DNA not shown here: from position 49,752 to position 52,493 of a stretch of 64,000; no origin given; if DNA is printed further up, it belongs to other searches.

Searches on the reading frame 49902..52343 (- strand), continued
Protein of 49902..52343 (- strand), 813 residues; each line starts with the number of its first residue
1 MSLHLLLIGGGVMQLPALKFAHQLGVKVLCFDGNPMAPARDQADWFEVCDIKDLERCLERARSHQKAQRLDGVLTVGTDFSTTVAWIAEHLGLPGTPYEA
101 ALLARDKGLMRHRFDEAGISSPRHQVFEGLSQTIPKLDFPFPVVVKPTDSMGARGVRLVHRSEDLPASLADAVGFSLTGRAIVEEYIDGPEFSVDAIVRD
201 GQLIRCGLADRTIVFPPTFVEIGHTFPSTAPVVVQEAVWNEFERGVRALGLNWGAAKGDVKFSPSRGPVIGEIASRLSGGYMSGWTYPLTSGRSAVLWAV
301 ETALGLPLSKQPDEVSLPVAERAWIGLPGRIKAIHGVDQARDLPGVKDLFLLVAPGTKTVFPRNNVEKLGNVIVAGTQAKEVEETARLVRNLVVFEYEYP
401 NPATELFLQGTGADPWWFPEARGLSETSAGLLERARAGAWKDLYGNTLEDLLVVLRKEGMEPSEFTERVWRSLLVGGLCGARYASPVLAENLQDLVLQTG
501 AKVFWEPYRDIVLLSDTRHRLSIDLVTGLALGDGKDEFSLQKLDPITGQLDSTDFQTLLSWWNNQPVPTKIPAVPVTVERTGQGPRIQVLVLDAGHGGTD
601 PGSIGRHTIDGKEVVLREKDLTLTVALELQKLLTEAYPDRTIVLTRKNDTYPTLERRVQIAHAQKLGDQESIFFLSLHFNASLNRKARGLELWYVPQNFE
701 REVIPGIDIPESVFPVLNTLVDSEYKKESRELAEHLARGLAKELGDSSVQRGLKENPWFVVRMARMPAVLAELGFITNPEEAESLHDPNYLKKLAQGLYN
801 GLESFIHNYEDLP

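Call 21: search_protein_families(library=pfam, proteins=[P0218, P0233, P0238, P0252, P0193, P0172, P0196], max_evalue=0.001)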
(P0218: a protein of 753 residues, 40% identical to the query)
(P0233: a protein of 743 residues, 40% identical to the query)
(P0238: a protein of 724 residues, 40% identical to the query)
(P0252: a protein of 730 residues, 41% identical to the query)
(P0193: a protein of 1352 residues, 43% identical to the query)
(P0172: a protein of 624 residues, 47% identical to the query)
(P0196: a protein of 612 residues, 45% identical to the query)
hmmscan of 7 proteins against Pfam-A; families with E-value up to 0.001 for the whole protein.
P0218 (753 aa): 14 families
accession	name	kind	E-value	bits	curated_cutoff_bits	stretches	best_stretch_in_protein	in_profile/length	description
PF01070.24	FMN_dh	-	4.9e-69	233.5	24.9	2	596-740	205-349/350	FMN-dependent dehydrogenase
PF18603.7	LAL_C2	-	3.9e-20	72.3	29.4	1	325-397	4-77/78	L-amino acid ligase C-terminal domain 2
PF13535.11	ATP-grasp_4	-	9.3e-16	58.3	27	1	141-281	2-156/160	ATP-grasp domain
PF02655.19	ATP-grasp_3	-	3.3e-11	44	23.2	1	104-279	1-159/160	ATP-grasp domain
PF07478.18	Dala_Dala_lig_C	-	5.7e-08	32.9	24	1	133-267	28-165/204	D-ala D-ala ligase C-terminus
PF02786.22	CPSase_L_D2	-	2.1e-07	31.1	19.8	1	126-192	23-93/211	Carbamoyl-phosphate synthase L chain, ATP binding domain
PF02222.28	ATP-grasp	-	3e-07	30.7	27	1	115-251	4-138/179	ATP-grasp domain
PF01645.23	Glu_synthase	-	5.1e-07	29.6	20.4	1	659-699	270-310/369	Conserved region in glutamate synthase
PF01071.24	GARS_A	-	1.2e-06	28.9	27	1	106-208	2-109/194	Phosphoribosylglycinamide synthetase, ATP-grasp (A) domain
PF15632.11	ATPgrasp_Ter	-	8.1e-06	26.1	29.1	1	181-311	4-116/131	ATP-grasp in the biosynthetic pathway with Ter operon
PF18130.6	ATPgrasp_N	-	3.7e-05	24.6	27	1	19-95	2-81/81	ATP-grasp N-terminal domain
PF00478.31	IMPDH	-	7e-05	22.4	25.6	1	654-697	196-240/345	IMP dehydrogenase / GMP reductase domain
PF22660.2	RS_preATP-grasp-like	-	0.00051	20.8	27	0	3-63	2-62/98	Ribonucleotide synthetase preATP-grasp domain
PF05690.20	ThiG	-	0.00071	19.4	23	0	599-637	165-204/247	Thiazole biosynthesis protein ThiG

P0233 (743 aa): 9 families
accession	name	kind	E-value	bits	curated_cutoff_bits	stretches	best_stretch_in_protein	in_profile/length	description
PF01070.24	FMN_dh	-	1.1e-61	209.3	24.9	2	596-740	205-349/350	FMN-dependent dehydrogenase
PF18603.7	LAL_C2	-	3.1e-16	59.8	29.4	1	325-397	5-77/78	L-amino acid ligase C-terminal domain 2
PF13535.11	ATP-grasp_4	-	2.3e-13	50.5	27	1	140-280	1-155/160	ATP-grasp domain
PF02655.19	ATP-grasp_3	-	4.7e-10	40.2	23.2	1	104-245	1-129/160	ATP-grasp domain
PF03060.21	NMO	-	2e-05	24.6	28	1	595-693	123-222/331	Nitronate monooxygenase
PF02222.28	ATP-grasp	-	3e-05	24.2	27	1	113-189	2-77/179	ATP-grasp domain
PF00478.31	IMPDH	-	5.7e-05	22.7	25.6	1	597-697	132-240/345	IMP dehydrogenase / GMP reductase domain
PF02786.22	CPSase_L_D2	-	8.9e-05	22.5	19.8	1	110-191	5-92/211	Carbamoyl-phosphate synthase L chain, ATP binding domain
PF01071.24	GARS_A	-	0.0003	21.1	27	1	106-207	2-108/194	Phosphoribosylglycinamide synthetase, ATP-grasp (A) domain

P0238 (724 aa): 11 families
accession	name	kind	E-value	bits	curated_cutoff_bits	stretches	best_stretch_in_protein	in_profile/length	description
PF01070.24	FMN_dh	-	5.7e-51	174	24.9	2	591-721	206-337/350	FMN-dependent dehydrogenase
PF18603.7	LAL_C2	-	1.9e-19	70.2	29.4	1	324-397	3-77/78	L-amino acid ligase C-terminal domain 2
PF13535.11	ATP-grasp_4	-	1.2e-13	51.5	27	1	140-282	1-157/160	ATP-grasp domain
PF02655.19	ATP-grasp_3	-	2.4e-13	50.9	23.2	1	104-279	1-159/160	ATP-grasp domain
PF07478.18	Dala_Dala_lig_C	-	1.4e-11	44.7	24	1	116-223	4-115/204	D-ala D-ala ligase C-terminus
PF02786.22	CPSase_L_D2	-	8.7e-10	38.9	19.8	1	106-191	1-92/211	Carbamoyl-phosphate synthase L chain, ATP binding domain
PF02222.28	ATP-grasp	-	8.4e-09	35.8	27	1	113-189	2-77/179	ATP-grasp domain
PF18130.6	ATPgrasp_N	-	1.2e-08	35.9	27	1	19-95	2-81/81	ATP-grasp N-terminal domain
PF01071.24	GARS_A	-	2.3e-06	28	27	1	106-199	2-100/194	Phosphoribosylglycinamide synthetase, ATP-grasp (A) domain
PF22660.2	RS_preATP-grasp-like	-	6.8e-06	26.8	27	1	3-65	2-64/98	Ribonucleotide synthetase preATP-grasp domain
PF00478.31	IMPDH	-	0.00011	21.8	25.6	1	654-687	204-237/345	IMP dehydrogenase / GMP reductase domain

P0252 (730 aa): 10 families
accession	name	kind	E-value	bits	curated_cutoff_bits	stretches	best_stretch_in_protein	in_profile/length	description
PF01070.24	FMN_dh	-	4.2e-23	82.4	24.9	2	572-725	198-348/350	FMN-dependent dehydrogenase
PF18603.7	LAL_C2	-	3.8e-17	62.7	29.4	1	326-398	5-77/78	L-amino acid ligase C-terminal domain 2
PF13535.11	ATP-grasp_4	-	1.5e-14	54.4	27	1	142-282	2-156/160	ATP-grasp domain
PF02655.19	ATP-grasp_3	-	3.8e-11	43.8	23.2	1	105-280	1-159/160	ATP-grasp domain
PF01071.24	GARS_A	-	2.3e-08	34.5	27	1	107-209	2-109/194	Phosphoribosylglycinamide synthetase, ATP-grasp (A) domain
PF18130.6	ATPgrasp_N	-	3.6e-08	34.3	27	1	20-96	2-81/81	ATP-grasp N-terminal domain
PF02786.22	CPSase_L_D2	-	1.1e-07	32.1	19.8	1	112-307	6-206/211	Carbamoyl-phosphate synthase L chain, ATP binding domain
PF15632.11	ATPgrasp_Ter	-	4.4e-07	30.2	29.1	1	182-321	4-125/131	ATP-grasp in the biosynthetic pathway with Ter operon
PF07478.18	Dala_Dala_lig_C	-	2.6e-06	27.5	24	1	135-270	29-167/204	D-ala D-ala ligase C-terminus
PF02222.28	ATP-grasp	-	2.8e-06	27.6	27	1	114-190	2-77/179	ATP-grasp domain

P0193 (1352 aa): 13 families
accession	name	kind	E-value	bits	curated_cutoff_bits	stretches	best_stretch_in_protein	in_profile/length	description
PF13489.12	Methyltransf_23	-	1.8e-22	80.2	27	1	612-758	20-162/164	Methyltransferase domain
PF02348.25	CTP_transf_3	-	2.5e-16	60.6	22.6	1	4-176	2-171/217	Cytidylyltransferase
PF13535.11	ATP-grasp_4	-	2.6e-12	47.1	27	1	951-1091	2-156/160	ATP-grasp domain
PF08242.18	Methyltransf_12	-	8.4e-10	39.7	30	1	619-710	1-98/98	Methyltransferase domain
PF13847.12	Methyltransf_31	-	7.3e-09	35.9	27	1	614-750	3-141/145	Methyltransferase domain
PF13649.12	Methyltransf_25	-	1e-07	33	27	1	619-708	2-97/97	Methyltransferase domain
PF08241.18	Methyltransf_11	-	7.2e-07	30.2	21.2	1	619-712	1-95/95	Methyltransferase domain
PF02655.19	ATP-grasp_3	-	2.9e-06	27.9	23.2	1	911-1089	1-159/160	ATP-grasp domain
PF01071.24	GARS_A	-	4e-06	27.2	27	1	912-1022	1-113/194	Phosphoribosylglycinamide synthetase, ATP-grasp (A) domain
PF18603.7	LAL_C2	-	1.2e-05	25.9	29.4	1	1171-1223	25-77/78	L-amino acid ligase C-terminal domain 2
PF07478.18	Dala_Dala_lig_C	-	2e-05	24.6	24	1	922-1021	3-103/204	D-ala D-ala ligase C-terminus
PF18130.6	ATPgrasp_N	-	2.1e-05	25.4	27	1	826-895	2-74/81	ATP-grasp N-terminal domain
PF02786.22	CPSase_L_D2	-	0.00025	21.1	19.8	1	940-1001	27-92/211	Carbamoyl-phosphate synthase L chain, ATP binding domain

P0172 (624 aa): 8 families
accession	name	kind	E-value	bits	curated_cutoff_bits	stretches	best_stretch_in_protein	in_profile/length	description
PF18603.7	LAL_C2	-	9.5e-18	64.7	29.4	1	454-528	2-78/78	L-amino acid ligase C-terminal domain 2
PF13535.11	ATP-grasp_4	-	2.3e-13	50.5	27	1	198-335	4-155/160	ATP-grasp domain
PF18130.6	ATPgrasp_N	-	1.7e-08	35.4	27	1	14-72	23-81/81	ATP-grasp N-terminal domain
PF02655.19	ATP-grasp_3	-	2.9e-08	34.4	23.2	1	193-334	28-159/160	ATP-grasp domain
PF15632.11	ATPgrasp_Ter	-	2.1e-05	24.7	29.1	0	236-261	4-29/131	ATP-grasp in the biosynthetic pathway with Ter operon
PF07478.18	Dala_Dala_lig_C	-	4.5e-05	23.5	24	1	196-262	36-99/204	D-ala D-ala ligase C-terminus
PF01071.24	GARS_A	-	9.3e-05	22.8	27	1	198-266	39-112/194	Phosphoribosylglycinamide synthetase, ATP-grasp (A) domain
PF02786.22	CPSase_L_D2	-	0.00024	21.1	19.8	1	198-361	40-206/211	Carbamoyl-phosphate synthase L chain, ATP binding domain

P0196 (612 aa): 5 families
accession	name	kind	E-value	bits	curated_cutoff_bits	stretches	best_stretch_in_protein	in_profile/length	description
PF18603.7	LAL_C2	-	1.1e-08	35.6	29.4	1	362-429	8-77/78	L-amino acid ligase C-terminal domain 2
PF13535.11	ATP-grasp_4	-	6.4e-07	29.6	27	1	144-253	2-124/160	ATP-grasp domain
PF02655.19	ATP-grasp_3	-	3e-06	27.8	23.2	1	101-236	3-115/160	ATP-grasp domain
PF07478.18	Dala_Dala_lig_C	-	1.5e-05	25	24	1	111-198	4-88/204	D-ala D-ala ligase C-terminus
PF18130.6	ATPgrasp_N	-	0.00071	20.5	27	0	21-90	5-81/81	ATP-grasp N-terminal domain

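Call 27: find_related_loci(query=A1, collection=genome_contigs, flank=8000)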
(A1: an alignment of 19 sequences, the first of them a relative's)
Query A1 (488 aa) in genome_contigs; peptide patterns used: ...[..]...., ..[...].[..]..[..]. (x = any residue, [..] = any of these).
600 stretches matched a pattern (row limit reached: there are more); 585 encode a relative of the query (tblastn E <= 1e-3); the best 80 are kept; 80 distinct loci.
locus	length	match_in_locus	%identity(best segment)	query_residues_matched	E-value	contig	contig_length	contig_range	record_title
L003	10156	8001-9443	70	1-480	0e+0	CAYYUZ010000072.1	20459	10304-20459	MAG TPA_asm: uncultured Spirochaetales bacterium isolate binchicken_co54_357 genome assembly, contig: NODE_4598_length_2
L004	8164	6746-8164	72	1-473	0e+0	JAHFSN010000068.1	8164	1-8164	MAG: Spirochaetaceae bacterium isolate nzgw599 NODE_24925_length_8165_cov_2.416459, whole genome shotgun sequence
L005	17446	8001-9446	53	1-487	1e-147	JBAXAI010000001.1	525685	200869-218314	MAG: Spirochaetales bacterium isolate ELA137 MAG137_1, whole genome shotgun sequence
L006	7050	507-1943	50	4-483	7e-142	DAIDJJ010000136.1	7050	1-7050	MAG TPA_asm: Spirochaetales bacterium isolate clean382 NODE_136_length_7050_cov_3.006884, whole genome shotgun sequence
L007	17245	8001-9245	51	4-419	4e-125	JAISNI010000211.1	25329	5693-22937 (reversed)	MAG: Treponema sp. isolate Im510_bin79 k119_2186762, whole genome shotgun sequence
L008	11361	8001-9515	46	5-485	8e-122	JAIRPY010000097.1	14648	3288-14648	MAG: Spirochaetaceae bacterium isolate Cf509_bin66 k119_1022973, whole genome shotgun sequence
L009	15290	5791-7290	46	4-483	2e-121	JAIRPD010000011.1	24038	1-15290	MAG: Treponema sp. isolate Cf509_bin23 k119_862100, whole genome shotgun sequence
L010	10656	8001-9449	44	4-483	8e-119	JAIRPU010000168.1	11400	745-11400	MAG: Spirochaetaceae bacterium isolate Cf509_bin6 k119_758142, whole genome shotgun sequence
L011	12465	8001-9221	49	5-415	2e-118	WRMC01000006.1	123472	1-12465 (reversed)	MAG: Treponema sp. isolate Th196P3bin63 Ga0099364_10000127, whole genome shotgun sequence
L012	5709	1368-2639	48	5-427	9e-117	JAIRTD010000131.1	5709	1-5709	MAG: Spirochaetaceae bacterium isolate Ct408_bin68 k119_2511894, whole genome shotgun sequence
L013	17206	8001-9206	49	4-408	4e-116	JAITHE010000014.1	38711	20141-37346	MAG: Treponema sp. isolate Pc512_bin50 k119_1596248, whole genome shotgun sequence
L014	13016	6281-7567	49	5-433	7e-116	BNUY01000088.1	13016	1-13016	Spirochaetia bacterium MS499-44 DNA, sequence088, whole genome shotgun sequence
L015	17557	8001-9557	42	1-483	1e-115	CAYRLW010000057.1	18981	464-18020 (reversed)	MAG TPA_asm: uncultured Treponema sp. isolate binchicken_co135_125 genome assembly, contig: NODE_4664_length_18981_cov_1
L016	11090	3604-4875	46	4-427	7e-115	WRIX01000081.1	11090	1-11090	MAG: Treponema sp. isolate Nt197P3bin60 Ga0082212_10011729, whole genome shotgun sequence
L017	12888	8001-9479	46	3-483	1e-114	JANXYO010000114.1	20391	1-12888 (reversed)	MAG: Spirochaetaceae bacterium isolate GL140_3_metabat_44 GL140_3_k141_2679976, whole genome shotgun sequence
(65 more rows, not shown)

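Call 37: search_solved_structures(query=P0002, max_evalue=0.001, show_alignments=1)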
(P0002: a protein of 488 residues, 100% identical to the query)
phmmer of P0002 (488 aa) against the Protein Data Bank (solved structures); distinct sequences matched with E-value up to 0.001: 15.
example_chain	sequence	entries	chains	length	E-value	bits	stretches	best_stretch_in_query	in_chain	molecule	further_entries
4dim_A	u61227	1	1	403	3.4e-20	75.3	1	4-264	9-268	Phosphoribosylglycinamide synthetase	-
3vot_A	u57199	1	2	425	1.4e-16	63.5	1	52-360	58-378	L-amino acid ligase, BL00235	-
1bxr_A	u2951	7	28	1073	4.8e-11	45.2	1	77-207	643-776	CARBAMOYL-PHOSPHATE SYNTHASE | CARBAMOYL PHOSPHATE SYNTHETASE: LARGE SUBUNIT | CARBAMOYL PHOSPHATE SYNTHETASE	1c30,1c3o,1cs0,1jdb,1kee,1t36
1ce8_A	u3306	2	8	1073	7.9e-11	44.4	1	77-207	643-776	PROTEIN (CARBAMOYL-PHOSPHATE SYNTHASE) | carbamoyl phosphate synthetase large chain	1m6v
1a9x_A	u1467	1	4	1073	1e-09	40.8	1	77-207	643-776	CARBAMOYL PHOSPHATE SYNTHETASE (LARGE CHAIN)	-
3wo1_A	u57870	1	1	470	6.3e-09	38.2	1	69-282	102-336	Alanine-anticapsin ligase BacD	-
3wnz_A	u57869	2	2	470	9.5e-09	37.6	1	69-281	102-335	Alanine-anticapsin ligase BacD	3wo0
3vmm_A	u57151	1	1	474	9.7e-09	37.5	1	69-281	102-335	Alanine-anticapsin ligase BacD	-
4wd3_A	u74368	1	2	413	4.9e-08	35.2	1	50-358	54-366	L-amino acid ligase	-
4ffl_A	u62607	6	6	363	7.4e-07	31.3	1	6-232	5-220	PylC | Putative uncharacterized protein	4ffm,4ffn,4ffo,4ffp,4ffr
2yrw_A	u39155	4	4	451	1.7e-05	26.9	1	6-203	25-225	Phosphoribosylglycinamide synthetase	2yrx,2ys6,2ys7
2ip4_A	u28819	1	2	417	2.5e-05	26.3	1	87-204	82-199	Phosphoribosylamine--glycine ligase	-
3se7_A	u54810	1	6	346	6.5e-05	24.9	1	87-211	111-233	VanA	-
3r23_A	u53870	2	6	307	0.0007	21.5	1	82-195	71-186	D-alanine--D-alanine ligase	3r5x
8evy_B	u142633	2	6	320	0.00086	21.2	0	87-203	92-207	D-alanine--D-alanine ligase B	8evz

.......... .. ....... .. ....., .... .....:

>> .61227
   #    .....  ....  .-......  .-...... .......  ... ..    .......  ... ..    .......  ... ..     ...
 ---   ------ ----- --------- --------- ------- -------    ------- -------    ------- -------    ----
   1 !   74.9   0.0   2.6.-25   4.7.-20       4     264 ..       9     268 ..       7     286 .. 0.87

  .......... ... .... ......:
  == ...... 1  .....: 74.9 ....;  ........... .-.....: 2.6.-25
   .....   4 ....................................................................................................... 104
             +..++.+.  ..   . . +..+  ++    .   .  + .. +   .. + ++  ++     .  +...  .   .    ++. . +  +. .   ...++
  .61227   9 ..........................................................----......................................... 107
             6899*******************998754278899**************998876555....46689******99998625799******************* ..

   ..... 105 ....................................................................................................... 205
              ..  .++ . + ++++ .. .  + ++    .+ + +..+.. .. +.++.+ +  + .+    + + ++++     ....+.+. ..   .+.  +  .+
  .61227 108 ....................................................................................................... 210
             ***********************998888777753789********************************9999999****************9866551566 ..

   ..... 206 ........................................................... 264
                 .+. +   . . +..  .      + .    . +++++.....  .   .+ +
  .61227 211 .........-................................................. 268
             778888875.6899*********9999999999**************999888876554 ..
